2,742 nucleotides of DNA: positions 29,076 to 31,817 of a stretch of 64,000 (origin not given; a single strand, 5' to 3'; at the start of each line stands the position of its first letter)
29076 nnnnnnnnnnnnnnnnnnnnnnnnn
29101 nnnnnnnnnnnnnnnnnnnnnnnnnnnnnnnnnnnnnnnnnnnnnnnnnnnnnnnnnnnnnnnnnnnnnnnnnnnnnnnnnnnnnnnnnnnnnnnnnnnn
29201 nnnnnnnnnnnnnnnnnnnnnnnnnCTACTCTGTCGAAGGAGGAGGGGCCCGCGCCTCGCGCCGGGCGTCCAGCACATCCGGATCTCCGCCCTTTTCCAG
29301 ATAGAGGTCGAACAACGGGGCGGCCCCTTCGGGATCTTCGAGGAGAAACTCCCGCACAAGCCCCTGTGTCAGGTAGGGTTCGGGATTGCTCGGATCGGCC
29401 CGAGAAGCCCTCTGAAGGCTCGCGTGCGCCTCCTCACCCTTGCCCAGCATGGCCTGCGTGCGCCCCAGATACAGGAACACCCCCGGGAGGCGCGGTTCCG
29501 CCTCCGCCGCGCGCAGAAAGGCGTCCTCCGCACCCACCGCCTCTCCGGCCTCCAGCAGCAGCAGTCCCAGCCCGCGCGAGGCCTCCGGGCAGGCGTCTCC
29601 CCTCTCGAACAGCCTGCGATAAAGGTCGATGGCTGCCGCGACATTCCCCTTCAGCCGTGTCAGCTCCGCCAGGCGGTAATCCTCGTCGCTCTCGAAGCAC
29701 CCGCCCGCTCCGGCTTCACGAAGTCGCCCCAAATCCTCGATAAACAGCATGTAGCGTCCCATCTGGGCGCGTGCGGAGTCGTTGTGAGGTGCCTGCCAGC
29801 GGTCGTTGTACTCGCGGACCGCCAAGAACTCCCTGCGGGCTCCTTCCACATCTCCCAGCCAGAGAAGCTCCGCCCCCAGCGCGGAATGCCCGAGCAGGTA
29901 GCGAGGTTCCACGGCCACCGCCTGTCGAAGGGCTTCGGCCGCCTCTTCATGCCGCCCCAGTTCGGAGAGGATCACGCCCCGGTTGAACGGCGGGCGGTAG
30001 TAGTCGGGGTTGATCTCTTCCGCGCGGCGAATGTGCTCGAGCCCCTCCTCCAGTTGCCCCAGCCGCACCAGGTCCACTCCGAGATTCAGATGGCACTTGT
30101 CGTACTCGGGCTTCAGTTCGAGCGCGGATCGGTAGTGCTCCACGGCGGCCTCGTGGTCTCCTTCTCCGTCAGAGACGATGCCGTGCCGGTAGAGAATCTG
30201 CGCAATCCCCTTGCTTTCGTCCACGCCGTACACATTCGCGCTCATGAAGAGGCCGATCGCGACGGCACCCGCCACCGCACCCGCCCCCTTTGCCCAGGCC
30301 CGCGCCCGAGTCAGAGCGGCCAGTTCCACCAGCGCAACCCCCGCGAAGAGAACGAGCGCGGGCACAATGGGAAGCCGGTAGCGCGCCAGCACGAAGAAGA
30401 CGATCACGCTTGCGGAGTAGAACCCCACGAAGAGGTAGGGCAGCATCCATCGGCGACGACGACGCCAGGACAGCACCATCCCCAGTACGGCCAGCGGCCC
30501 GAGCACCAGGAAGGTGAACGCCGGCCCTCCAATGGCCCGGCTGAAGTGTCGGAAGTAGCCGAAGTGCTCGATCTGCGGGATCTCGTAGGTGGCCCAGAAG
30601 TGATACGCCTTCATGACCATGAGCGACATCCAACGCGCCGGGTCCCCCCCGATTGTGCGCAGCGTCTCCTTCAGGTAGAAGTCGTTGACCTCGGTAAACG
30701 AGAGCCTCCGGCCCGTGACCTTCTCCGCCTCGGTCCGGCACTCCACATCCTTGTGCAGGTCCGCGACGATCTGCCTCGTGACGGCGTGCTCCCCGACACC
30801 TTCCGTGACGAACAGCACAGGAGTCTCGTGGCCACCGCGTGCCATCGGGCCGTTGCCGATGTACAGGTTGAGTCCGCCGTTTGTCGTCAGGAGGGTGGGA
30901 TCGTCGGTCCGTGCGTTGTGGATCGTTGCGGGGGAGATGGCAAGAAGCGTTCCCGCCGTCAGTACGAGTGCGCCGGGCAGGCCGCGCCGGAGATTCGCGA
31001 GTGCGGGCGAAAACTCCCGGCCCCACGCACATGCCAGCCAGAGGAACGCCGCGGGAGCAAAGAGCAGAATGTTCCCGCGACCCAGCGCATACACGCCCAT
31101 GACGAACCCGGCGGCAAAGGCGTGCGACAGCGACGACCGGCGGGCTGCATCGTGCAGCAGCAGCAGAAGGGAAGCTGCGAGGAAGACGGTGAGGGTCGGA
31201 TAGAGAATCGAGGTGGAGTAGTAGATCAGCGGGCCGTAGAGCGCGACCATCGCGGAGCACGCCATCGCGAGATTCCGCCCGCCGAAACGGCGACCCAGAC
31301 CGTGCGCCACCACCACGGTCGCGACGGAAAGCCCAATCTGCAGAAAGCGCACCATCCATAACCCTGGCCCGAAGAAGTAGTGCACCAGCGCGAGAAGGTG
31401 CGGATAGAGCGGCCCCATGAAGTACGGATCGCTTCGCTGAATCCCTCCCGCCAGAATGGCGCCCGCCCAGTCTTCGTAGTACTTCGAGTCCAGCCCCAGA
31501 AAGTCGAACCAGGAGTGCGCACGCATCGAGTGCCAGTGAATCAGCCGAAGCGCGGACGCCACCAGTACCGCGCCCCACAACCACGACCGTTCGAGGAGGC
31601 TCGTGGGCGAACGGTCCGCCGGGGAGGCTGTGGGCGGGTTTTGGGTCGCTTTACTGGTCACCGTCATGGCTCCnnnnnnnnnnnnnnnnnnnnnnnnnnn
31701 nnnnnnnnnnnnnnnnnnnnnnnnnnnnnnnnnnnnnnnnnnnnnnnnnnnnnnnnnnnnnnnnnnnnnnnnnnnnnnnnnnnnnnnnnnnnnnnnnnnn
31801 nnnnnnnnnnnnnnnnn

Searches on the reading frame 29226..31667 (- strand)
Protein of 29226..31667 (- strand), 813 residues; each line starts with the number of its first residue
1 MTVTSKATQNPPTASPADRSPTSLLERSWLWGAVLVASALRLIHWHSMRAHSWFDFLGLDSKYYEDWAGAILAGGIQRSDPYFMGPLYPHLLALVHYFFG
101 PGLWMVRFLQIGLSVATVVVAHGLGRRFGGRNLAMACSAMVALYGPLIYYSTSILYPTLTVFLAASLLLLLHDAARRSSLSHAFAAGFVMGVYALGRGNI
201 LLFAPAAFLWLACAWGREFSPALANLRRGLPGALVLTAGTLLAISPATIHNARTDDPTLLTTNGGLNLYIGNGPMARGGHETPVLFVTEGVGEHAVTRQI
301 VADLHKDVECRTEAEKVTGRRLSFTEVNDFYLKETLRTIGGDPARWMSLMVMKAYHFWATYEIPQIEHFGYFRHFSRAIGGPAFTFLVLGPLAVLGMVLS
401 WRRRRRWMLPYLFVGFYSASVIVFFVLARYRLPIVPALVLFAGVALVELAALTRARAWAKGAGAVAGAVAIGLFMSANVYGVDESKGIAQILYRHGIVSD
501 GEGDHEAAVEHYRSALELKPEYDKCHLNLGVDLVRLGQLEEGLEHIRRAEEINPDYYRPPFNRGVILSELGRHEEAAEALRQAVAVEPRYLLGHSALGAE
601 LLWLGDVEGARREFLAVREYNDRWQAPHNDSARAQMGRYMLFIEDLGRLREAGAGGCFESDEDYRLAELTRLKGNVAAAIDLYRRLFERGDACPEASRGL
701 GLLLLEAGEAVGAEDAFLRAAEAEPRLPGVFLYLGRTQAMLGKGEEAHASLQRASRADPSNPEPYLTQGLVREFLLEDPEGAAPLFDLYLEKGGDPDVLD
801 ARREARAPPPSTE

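Call 32: search_protein_families(library=pfam, proteins=[window:29226-31667:-], max_evalue=0.0001)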
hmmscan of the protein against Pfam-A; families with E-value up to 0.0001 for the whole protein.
window:29226-31667:- (813 aa): 12 families
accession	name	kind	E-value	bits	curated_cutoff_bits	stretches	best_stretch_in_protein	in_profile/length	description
PF07719.23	TPR_2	-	2.1e-21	74.6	27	0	561-589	5-33/34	Tetratricopeptide repeat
PF13414.12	TPR_11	-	3.7e-20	71.8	26.8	1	503-530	8-35/42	TPR repeat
PF00515.34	TPR_1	-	1.2e-19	69.6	27.8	0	561-590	5-34/34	Tetratricopeptide repeat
PF13432.12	TPR_16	-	3.6e-16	59.7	32.7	2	673-725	10-62/65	Tetratricopeptide repeat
PF13181.12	TPR_8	-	2.2e-14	52.8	25.7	0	561-589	5-33/34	Tetratricopeptide repeat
PF14559.12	TPR_19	-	4.7e-13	49.7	25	1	502-555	4-57/68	Tetratricopeptide repeat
PF13428.12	TPR_14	-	1.1e-12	47.7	23.5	0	730-766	3-39/44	Tetratricopeptide repeat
PF13424.12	TPR_12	-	6.1e-10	39.6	30.1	0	527-585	7-73/77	Tetratricopeptide repeat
PF13431.12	TPR_17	-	3.3e-08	33.6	24.4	0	716-748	1-33/34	Tetratricopeptide repeat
PF24575.1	TPR_Slam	-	8.4e-08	33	35.2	0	491-536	49-94/104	Surface lipoprotein assembly modifier, N-terminal TPR repeats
PF13231.12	PMT_2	-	3.5e-07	31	26.1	1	86-219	4-138/160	Dolichyl-phosphate-mannose-protein mannosyltransferase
PF13174.12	TPR_6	-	8.2e-07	29.7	26.3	0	561-585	4-28/33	Tetratricopeptide repeat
